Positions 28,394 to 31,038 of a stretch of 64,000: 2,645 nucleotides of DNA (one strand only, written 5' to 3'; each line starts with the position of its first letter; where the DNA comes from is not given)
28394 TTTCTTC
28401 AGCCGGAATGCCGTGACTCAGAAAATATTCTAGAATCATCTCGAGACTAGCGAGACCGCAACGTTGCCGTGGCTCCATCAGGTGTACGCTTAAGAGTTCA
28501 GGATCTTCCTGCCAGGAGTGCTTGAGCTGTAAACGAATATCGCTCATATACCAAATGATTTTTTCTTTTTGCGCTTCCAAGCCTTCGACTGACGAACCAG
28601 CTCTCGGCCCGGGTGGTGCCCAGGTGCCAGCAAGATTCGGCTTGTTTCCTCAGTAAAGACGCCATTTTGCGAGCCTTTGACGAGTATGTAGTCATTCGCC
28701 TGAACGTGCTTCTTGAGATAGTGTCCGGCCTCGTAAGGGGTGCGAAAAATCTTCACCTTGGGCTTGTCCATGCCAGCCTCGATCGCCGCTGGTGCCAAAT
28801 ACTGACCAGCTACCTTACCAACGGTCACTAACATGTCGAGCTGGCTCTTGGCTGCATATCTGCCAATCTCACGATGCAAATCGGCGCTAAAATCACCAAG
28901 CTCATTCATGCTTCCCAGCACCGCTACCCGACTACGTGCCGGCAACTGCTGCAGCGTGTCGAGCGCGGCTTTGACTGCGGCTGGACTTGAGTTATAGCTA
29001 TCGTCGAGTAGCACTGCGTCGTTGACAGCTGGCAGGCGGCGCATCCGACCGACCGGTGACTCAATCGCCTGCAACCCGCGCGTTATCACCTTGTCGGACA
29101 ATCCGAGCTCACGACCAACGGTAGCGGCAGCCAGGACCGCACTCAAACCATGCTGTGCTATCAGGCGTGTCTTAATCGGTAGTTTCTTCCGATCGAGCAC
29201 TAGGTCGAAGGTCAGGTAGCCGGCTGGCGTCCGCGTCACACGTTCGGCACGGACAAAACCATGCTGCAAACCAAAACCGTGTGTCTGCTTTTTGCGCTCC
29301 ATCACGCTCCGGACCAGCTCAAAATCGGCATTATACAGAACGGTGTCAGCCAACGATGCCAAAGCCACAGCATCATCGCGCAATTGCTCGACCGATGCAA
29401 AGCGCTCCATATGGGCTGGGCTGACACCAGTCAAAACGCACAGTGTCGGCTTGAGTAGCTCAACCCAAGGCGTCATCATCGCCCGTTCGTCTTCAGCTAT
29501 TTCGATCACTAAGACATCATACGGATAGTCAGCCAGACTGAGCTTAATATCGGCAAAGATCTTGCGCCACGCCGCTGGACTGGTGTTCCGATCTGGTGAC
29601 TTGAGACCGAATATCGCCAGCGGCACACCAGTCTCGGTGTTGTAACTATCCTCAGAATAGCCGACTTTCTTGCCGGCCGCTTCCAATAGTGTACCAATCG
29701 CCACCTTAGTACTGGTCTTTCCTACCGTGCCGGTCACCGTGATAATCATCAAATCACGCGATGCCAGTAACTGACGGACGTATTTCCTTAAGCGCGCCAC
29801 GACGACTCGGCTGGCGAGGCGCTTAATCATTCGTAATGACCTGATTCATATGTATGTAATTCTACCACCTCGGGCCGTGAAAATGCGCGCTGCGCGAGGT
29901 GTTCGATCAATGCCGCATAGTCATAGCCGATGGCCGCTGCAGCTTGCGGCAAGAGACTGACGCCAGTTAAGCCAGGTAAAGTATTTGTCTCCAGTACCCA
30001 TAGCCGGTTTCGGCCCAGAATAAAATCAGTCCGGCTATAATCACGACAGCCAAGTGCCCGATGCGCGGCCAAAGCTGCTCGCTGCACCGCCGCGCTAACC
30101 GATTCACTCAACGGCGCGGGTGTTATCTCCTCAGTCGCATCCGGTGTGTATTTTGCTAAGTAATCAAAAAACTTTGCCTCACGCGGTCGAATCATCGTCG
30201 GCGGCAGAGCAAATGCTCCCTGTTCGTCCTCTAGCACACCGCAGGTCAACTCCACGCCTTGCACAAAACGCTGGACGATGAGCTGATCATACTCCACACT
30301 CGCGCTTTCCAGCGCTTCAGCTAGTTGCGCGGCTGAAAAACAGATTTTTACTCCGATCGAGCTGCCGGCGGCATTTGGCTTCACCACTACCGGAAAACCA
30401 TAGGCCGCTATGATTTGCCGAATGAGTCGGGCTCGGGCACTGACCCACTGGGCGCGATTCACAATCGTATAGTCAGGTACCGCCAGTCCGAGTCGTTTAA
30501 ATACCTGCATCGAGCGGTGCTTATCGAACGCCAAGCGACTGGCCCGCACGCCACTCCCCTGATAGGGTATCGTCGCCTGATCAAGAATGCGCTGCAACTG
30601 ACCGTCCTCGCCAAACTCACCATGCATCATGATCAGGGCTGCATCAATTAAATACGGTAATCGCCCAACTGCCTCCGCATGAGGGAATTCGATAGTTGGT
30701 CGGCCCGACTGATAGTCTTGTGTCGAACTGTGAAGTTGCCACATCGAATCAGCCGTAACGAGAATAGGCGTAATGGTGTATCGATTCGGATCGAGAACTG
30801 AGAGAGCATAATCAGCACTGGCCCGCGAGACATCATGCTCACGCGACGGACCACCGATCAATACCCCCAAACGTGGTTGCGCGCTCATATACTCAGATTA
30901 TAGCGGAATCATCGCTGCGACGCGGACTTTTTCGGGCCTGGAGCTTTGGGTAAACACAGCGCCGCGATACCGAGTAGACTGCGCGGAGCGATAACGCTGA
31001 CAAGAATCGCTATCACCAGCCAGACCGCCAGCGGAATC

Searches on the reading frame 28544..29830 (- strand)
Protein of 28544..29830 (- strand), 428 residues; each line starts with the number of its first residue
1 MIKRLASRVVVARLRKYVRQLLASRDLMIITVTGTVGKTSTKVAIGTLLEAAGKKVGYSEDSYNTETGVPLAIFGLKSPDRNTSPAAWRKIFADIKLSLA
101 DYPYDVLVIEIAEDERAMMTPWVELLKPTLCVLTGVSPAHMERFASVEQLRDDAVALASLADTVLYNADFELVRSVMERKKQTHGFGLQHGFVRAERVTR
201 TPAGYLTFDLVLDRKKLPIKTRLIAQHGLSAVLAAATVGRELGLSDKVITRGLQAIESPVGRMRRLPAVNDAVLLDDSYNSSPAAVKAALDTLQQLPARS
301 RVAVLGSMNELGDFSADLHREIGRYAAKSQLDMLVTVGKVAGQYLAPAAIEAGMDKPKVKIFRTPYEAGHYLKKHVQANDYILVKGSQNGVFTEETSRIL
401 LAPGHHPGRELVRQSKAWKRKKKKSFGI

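Call 43: search_protein_families(library=pfam, proteins=[window:28544-29830:-], max_evalue=0.0001)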
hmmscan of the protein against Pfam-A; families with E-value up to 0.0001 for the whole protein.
window:28544-29830:- (428 aa): 2 families
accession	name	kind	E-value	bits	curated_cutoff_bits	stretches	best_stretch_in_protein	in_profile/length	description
PF02875.26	Mur_ligase_C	-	3.9e-21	76.6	28.4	1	261-387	1-126/127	Mur ligase, glutamate ligase domain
PF08245.18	Mur_ligase_M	-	2.2e-17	64.1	24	1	32-238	1-199/200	Mur ligase middle domain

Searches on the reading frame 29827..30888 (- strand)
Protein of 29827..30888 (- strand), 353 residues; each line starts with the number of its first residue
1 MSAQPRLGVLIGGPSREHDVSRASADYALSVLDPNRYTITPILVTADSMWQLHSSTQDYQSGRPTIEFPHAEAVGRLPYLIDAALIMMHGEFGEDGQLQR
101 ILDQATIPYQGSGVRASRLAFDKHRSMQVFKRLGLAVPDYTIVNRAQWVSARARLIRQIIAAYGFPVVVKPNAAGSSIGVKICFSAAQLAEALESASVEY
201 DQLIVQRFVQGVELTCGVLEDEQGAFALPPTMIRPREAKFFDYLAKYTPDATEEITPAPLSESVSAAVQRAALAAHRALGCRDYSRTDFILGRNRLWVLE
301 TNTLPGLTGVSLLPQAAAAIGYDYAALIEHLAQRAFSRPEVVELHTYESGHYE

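Call 43: search_protein_families(library=pfam, proteins=[window:29827-30888:-], max_evalue=0.0001)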
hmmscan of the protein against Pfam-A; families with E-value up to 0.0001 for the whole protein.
window:29827-30888:- (353 aa): 7 families
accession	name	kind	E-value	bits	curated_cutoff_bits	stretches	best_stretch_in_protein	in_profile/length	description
PF07478.18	Dala_Dala_lig_C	-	2.6e-50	171.2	24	1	130-331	2-202/204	D-ala D-ala ligase C-terminus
PF01820.27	Dala_Dala_lig_N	-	1.9e-21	77.3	34.6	1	6-112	1-121/121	D-ala D-ala ligase N-terminus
PF02786.22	CPSase_L_D2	-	2e-07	31.2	19.8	1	156-303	30-178/211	Carbamoyl-phosphate synthase L chain, ATP binding domain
PF02655.19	ATP-grasp_3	-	7.3e-06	26.6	23.2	1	122-302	3-154/160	ATP-grasp domain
PF08443.16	RimK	-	8.8e-06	25.9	21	0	121-211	2-84/188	RimK-like ATP-grasp domain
PF02222.28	ATP-grasp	-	1.2e-05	25.4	27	1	129-232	2-100/179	ATP-grasp domain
PF13535.11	ATP-grasp_4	-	6.2e-05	23.1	27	0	164-227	2-79/160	ATP-grasp domain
